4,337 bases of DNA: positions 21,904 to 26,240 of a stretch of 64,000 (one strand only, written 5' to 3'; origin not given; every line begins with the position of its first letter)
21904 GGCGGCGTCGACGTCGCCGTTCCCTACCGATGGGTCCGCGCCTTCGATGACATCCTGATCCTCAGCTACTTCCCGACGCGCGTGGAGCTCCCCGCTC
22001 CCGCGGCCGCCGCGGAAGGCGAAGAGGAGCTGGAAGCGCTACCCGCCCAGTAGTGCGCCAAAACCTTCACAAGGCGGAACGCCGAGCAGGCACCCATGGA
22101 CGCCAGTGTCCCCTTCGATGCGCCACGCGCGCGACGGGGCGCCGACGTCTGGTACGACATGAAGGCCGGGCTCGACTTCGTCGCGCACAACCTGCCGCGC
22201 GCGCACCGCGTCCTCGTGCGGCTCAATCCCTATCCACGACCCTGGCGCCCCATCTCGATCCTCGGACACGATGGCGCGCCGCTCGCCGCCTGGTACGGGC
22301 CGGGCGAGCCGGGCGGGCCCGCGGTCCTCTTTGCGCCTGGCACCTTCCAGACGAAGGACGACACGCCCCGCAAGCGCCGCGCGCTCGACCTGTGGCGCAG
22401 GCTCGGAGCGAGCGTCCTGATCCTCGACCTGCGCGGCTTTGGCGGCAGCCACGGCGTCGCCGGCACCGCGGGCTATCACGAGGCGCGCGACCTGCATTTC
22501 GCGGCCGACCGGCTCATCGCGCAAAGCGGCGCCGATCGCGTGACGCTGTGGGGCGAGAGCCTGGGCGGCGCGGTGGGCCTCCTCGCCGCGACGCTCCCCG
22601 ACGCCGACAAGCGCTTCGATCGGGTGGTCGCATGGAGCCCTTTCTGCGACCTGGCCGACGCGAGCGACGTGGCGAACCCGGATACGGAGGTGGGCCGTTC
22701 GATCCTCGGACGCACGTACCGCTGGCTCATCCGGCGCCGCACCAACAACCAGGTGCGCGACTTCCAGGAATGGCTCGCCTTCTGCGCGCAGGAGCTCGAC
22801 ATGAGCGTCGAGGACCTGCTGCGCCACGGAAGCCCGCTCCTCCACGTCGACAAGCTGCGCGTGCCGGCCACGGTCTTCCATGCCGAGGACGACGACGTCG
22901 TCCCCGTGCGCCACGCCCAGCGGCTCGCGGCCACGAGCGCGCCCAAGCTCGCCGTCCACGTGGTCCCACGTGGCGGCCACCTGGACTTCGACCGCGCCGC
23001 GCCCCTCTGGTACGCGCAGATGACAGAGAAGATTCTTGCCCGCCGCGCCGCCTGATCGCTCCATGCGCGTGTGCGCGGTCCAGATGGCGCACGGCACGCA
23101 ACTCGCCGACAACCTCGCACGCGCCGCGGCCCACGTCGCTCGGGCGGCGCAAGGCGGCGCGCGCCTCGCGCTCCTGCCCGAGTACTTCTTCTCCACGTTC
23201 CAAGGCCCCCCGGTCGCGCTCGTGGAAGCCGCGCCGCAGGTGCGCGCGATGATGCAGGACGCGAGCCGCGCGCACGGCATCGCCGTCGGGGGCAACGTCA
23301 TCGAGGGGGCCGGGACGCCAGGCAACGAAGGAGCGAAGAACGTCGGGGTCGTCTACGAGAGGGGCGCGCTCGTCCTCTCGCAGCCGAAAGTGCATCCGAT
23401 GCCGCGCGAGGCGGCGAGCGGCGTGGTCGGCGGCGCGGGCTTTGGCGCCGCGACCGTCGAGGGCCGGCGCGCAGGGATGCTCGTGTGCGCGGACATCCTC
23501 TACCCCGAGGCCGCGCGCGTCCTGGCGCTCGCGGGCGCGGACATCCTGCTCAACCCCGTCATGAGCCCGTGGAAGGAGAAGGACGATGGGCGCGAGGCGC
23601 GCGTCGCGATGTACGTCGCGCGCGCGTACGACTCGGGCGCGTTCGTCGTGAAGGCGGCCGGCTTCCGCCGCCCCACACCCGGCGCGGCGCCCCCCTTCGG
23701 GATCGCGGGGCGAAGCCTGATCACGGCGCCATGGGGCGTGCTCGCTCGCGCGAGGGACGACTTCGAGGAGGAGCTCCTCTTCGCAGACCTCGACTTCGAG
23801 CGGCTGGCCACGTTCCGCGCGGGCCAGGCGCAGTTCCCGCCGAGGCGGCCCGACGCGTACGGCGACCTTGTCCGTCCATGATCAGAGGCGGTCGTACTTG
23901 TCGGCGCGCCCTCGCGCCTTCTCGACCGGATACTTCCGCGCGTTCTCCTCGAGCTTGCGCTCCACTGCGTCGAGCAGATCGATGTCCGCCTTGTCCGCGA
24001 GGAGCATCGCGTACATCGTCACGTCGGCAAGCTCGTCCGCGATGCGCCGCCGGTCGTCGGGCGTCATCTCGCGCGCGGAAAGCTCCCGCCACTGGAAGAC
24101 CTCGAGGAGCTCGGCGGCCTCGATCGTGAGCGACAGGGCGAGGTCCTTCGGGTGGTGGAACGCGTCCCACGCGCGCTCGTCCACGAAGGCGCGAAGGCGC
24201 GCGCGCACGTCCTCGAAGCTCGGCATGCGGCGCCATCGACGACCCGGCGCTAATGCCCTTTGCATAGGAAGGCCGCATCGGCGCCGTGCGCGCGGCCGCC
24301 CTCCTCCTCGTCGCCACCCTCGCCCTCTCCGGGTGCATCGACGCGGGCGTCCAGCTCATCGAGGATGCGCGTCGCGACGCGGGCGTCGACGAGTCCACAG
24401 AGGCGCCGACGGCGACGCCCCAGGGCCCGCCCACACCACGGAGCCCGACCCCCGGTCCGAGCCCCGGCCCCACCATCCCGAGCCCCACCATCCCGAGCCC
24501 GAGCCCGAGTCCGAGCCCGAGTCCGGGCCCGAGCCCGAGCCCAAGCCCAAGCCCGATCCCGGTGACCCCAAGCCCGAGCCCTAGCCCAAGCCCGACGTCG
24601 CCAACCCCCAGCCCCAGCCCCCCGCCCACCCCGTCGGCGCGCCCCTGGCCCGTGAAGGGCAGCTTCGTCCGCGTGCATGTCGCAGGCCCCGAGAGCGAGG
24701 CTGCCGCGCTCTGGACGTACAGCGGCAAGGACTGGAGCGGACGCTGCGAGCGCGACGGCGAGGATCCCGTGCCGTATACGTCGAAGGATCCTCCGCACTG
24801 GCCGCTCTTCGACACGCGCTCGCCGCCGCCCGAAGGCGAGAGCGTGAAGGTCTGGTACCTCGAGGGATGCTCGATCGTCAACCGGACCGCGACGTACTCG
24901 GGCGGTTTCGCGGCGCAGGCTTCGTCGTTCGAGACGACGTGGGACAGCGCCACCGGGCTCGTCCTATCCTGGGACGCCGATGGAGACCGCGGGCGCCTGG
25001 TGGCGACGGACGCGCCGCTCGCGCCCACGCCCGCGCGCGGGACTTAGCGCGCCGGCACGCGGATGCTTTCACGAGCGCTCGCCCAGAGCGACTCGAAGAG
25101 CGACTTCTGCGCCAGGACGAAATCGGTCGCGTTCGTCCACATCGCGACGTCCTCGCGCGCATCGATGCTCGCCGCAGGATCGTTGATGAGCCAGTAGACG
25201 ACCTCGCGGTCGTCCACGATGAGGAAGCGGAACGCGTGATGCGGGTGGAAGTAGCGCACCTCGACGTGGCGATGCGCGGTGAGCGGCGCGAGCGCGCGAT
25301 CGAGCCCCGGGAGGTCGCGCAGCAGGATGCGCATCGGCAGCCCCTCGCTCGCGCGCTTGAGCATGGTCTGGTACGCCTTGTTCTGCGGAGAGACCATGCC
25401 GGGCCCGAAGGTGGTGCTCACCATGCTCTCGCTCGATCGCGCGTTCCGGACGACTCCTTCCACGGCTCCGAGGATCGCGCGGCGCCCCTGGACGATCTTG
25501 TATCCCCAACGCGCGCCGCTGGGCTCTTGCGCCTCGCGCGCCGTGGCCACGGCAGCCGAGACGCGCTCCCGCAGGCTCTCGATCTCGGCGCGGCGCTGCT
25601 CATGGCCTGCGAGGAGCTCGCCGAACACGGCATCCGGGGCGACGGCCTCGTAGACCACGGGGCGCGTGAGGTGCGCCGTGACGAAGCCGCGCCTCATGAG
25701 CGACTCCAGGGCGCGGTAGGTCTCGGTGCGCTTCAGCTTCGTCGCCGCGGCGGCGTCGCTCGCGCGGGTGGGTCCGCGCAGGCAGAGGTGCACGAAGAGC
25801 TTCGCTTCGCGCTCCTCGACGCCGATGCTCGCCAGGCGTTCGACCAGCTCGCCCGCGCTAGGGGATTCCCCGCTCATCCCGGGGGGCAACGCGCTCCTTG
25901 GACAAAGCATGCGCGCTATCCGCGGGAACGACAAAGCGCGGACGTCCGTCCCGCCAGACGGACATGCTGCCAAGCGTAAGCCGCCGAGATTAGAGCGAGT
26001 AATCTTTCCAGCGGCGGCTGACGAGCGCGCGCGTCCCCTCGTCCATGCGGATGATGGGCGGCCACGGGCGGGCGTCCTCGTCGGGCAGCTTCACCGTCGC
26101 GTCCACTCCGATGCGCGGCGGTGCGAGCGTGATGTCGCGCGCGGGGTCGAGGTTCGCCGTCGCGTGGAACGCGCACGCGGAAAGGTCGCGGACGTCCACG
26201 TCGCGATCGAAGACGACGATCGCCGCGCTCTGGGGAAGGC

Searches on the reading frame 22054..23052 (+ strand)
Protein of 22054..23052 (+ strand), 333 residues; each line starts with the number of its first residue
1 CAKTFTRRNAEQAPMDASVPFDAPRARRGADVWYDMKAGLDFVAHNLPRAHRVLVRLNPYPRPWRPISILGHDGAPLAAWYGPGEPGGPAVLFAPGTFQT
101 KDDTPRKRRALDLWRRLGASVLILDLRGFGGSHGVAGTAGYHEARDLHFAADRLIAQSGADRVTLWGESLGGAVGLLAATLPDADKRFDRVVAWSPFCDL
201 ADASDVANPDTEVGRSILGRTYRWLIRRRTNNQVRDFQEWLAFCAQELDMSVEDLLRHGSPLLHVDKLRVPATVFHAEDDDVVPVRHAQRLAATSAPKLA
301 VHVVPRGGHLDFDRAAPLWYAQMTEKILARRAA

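Call 105: search_protein_families(library=pfam, proteins=[window:22054-23052:+], max_evalue=0.00001)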
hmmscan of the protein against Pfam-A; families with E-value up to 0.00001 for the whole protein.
window:22054-23052:+ (333 aa): 5 families
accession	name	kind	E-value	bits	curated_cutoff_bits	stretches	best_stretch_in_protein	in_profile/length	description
PF12146.15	Hydrolase_4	-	7.7e-16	58.5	27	1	114-309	27-232/239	Serine aminopeptidase, S33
PF00561.26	Abhydrolase_1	-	1e-15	58.5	25.8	1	89-249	1-152/245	alpha/beta hydrolase fold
PF12697.13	Abhydrolase_6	-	1.8e-12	48.8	26.3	1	91-315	1-211/217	Alpha/beta hydrolase family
PF00326.27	Peptidase_S9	-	7.7e-09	35.8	22.6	0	112-201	8-102/213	Prolyl oligopeptidase family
PF20434.5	BD-FAE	-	2.5e-06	27.6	26.8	0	160-292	88-212/215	BD-FAE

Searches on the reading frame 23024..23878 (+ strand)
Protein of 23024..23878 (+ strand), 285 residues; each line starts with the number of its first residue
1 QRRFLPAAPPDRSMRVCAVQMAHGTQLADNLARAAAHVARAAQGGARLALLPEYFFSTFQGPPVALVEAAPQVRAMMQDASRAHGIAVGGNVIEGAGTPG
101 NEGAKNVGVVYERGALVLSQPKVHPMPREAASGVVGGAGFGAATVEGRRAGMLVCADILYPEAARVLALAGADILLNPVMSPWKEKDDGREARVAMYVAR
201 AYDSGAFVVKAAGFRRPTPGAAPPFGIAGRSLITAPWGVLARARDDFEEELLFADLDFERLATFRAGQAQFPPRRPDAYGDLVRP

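Call 106: search_protein_families(library=pfam, proteins=[window:23024-23878:+], max_evalue=0.00001)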
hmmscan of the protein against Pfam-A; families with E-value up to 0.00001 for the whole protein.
window:23024-23878:+ (285 aa): 1 family
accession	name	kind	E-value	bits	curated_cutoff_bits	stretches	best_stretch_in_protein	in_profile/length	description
PF00795.27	CN_hydrolase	-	1.3e-30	107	23.2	1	15-265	1-255/256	Carbon-nitrogen hydrolase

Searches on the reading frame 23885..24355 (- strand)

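Call 106: search_protein_families(library=pfam, proteins=[window:23885-24355:-], max_evalue=0.00001)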
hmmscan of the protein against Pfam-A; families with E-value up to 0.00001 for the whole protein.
window:23885-24355:- (157 aa): 1 family
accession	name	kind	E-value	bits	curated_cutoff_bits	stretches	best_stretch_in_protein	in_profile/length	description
PF12643.12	MazG-like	-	6.9e-19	68.3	27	1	75-157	2-85/85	MazG-like family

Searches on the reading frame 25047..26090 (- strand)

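Call 106: search_protein_families(library=pfam, proteins=[window:25047-26090:-], max_evalue=0.00001)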
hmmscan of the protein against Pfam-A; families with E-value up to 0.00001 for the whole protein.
window:25047-26090:- (348 aa): 1 family
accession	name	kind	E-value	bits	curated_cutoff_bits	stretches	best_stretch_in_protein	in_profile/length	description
PF01978.25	TrmB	-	2.1e-12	47.2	25.6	1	86-152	1-67/68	Sugar-specific transcriptional regulator TrmB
